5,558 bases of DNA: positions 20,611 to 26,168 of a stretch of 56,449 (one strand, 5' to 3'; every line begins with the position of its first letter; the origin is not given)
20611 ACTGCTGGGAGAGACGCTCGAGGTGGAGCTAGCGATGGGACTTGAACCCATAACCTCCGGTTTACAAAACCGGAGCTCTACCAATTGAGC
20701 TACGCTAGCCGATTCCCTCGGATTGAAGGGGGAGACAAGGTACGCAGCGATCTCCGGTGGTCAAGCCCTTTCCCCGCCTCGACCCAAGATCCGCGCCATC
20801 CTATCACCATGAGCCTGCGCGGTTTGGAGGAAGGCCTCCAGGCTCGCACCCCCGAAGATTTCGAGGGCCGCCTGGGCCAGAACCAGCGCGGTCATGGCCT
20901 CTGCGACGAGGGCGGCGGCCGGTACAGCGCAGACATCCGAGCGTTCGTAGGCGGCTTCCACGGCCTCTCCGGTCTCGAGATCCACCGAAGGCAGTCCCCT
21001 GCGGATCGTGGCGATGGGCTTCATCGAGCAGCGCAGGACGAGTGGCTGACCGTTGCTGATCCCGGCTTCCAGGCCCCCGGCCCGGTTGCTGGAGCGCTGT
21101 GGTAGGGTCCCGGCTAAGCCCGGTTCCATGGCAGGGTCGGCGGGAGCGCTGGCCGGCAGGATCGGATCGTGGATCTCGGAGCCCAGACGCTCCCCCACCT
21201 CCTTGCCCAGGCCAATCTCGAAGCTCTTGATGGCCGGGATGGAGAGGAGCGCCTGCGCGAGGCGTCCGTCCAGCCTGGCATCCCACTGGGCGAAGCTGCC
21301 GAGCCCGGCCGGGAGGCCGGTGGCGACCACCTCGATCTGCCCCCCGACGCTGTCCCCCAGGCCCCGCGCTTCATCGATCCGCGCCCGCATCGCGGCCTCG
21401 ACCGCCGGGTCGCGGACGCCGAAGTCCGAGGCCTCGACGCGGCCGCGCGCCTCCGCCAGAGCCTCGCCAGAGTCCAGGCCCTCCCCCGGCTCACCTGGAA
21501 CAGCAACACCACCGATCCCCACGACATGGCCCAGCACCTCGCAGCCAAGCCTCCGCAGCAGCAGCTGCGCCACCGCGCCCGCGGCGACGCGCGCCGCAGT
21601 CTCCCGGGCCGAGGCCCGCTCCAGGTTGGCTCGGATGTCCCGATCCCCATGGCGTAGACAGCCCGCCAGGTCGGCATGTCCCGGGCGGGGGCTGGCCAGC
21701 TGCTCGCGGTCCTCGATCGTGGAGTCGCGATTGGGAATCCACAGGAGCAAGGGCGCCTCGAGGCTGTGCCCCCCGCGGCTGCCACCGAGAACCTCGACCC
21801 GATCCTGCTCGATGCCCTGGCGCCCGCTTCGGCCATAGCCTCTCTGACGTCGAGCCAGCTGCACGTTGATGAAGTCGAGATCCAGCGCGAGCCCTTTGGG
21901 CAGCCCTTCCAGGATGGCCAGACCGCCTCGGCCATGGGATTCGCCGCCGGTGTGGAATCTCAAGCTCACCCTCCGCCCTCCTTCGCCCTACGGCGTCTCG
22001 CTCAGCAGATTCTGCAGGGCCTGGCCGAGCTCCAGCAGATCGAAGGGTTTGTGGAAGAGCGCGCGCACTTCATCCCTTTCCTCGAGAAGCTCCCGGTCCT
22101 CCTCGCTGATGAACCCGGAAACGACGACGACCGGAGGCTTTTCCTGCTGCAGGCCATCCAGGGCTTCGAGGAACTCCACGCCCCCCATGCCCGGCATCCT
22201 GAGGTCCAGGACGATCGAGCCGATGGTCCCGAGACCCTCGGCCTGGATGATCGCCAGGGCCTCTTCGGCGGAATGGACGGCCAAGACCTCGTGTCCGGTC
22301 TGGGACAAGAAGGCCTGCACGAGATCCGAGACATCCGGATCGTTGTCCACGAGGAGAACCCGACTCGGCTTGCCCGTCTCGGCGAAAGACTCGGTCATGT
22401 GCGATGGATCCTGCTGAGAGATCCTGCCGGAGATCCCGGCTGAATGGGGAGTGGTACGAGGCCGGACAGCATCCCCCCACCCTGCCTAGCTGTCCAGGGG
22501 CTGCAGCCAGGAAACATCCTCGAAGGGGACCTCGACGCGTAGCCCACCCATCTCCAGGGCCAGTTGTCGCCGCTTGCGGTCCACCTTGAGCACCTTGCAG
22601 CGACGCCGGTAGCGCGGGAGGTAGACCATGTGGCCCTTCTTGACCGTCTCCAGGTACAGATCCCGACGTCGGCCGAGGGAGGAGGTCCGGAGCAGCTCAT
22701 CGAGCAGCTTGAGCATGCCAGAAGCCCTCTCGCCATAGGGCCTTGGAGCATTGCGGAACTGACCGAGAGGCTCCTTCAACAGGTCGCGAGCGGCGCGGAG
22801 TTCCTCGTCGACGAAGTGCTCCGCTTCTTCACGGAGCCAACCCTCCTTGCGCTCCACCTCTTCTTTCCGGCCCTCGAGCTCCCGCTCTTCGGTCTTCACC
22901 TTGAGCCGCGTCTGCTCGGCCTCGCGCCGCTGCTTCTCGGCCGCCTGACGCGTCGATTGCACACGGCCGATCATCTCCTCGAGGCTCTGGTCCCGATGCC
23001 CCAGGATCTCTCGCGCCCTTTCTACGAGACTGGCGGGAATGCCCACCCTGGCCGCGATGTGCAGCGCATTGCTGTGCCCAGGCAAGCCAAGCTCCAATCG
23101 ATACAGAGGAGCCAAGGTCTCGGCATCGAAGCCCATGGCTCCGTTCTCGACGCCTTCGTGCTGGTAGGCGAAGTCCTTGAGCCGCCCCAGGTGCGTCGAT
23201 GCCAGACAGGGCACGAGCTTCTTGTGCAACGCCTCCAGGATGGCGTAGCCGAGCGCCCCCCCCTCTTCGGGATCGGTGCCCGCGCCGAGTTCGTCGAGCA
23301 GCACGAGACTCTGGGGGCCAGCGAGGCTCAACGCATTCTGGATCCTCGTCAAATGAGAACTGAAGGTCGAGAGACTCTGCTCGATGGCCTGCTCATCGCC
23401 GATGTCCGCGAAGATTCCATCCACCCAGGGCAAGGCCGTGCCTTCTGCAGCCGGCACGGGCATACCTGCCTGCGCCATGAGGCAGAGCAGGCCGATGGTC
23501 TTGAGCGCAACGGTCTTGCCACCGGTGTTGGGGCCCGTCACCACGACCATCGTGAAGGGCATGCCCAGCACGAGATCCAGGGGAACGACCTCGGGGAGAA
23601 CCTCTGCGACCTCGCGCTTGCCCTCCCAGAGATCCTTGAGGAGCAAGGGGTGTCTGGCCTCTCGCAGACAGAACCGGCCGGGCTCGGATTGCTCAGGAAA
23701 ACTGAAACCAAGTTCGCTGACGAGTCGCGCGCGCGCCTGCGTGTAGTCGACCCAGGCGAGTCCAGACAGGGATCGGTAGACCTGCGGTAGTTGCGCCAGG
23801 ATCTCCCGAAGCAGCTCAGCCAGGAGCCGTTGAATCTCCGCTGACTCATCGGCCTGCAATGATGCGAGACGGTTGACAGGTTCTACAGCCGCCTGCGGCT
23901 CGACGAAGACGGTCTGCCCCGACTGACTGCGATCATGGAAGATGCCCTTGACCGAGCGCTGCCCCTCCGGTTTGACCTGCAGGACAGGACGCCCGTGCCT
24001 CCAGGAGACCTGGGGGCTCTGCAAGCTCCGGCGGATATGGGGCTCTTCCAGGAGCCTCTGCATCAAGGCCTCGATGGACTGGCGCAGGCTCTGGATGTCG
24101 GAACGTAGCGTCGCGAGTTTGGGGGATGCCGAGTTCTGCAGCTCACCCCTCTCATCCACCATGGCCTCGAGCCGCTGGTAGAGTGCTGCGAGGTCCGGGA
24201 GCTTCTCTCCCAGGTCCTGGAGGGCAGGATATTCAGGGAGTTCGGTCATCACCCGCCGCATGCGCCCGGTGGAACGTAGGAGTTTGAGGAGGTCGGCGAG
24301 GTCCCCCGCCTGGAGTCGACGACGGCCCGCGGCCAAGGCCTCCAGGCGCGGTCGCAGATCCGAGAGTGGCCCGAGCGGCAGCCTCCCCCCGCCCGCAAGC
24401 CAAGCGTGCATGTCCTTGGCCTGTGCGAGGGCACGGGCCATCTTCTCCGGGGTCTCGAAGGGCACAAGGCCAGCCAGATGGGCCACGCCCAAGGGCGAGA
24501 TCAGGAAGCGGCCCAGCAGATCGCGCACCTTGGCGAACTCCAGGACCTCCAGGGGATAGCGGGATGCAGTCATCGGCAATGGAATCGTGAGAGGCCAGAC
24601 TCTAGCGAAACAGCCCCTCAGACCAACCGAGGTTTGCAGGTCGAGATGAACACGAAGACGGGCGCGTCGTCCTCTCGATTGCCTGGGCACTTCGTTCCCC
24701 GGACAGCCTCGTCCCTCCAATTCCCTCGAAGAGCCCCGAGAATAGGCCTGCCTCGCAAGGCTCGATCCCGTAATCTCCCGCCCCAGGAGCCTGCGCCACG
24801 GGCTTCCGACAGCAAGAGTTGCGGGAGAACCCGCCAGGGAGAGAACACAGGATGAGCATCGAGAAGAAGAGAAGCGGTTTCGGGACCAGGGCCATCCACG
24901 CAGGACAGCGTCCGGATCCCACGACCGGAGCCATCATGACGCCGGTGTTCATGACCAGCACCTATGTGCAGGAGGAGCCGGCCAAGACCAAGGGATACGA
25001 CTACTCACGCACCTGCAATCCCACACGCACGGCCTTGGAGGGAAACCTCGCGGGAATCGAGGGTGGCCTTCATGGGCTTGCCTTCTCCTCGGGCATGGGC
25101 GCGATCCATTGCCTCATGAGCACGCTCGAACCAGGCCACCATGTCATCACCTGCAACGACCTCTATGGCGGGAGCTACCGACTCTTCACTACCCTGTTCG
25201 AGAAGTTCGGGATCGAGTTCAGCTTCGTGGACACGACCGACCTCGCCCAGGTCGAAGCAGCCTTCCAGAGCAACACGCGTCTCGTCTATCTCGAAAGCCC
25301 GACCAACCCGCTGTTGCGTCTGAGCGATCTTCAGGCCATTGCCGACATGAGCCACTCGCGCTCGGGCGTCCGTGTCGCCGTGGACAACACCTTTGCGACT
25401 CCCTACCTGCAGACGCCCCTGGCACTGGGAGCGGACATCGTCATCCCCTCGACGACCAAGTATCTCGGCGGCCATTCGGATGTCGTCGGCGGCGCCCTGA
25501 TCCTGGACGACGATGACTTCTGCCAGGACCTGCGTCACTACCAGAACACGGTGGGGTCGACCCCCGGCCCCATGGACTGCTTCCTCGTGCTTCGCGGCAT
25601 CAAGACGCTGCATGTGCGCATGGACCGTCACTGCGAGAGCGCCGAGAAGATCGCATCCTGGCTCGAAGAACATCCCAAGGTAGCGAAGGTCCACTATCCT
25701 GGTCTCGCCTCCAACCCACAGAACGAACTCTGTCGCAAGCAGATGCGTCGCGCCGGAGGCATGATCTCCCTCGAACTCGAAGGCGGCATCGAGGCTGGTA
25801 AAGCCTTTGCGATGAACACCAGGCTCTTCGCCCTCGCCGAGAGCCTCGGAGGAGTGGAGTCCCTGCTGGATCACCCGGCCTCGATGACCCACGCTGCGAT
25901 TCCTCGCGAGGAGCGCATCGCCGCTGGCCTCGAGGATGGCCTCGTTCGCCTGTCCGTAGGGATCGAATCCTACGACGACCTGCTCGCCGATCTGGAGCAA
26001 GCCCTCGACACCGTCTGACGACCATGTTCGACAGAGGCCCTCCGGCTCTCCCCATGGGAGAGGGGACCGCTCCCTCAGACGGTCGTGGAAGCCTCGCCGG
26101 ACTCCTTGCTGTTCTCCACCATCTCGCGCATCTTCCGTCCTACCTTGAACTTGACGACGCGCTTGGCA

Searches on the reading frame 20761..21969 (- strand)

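Call 53: search_protein_families(library=pfam, proteins=[window:20761-21969:-], max_evalue=0.0001)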
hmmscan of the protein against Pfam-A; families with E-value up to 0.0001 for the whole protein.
window:20761-21969:- (402 aa): 1 family
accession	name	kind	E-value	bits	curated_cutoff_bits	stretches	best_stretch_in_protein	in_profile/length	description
PF01264.26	Chorismate_synt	-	1.1e-100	337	27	1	3-369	1-327/327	Chorismate synthase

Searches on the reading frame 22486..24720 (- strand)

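Call 53: search_protein_families(library=pfam, proteins=[window:22486-24720:-], max_evalue=0.0001)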
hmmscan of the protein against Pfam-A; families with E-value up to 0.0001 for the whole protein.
window:22486-24720:- (744 aa): 1 family
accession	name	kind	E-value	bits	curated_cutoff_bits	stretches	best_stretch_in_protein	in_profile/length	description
PF00488.27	MutS_V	-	2.6e-34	119.3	30.2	1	392-573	1-184/188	MutS domain V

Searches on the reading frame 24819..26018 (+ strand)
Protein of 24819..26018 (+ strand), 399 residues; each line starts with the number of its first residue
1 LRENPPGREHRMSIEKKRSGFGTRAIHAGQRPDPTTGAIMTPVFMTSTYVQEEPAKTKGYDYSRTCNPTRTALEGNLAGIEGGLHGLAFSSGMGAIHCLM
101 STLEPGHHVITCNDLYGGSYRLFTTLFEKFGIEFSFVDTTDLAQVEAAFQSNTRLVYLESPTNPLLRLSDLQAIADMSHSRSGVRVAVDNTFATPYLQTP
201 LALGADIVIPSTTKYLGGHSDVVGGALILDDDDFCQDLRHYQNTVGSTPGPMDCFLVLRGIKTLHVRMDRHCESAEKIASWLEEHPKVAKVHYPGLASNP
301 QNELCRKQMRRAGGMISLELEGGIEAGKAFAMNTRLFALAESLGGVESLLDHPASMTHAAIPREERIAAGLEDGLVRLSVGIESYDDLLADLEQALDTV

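Call 53: search_protein_families(library=pfam, proteins=[window:24819-26018:+], max_evalue=0.0001)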
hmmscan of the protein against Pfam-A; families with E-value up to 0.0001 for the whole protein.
window:24819-26018:+ (399 aa): 1 family
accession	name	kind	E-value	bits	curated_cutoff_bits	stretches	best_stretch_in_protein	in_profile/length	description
PF01053.26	Cys_Met_Meta_PP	-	1.9e-147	491.2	27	1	23-396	2-380/381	Cys/Met metabolism PLP-dependent enzyme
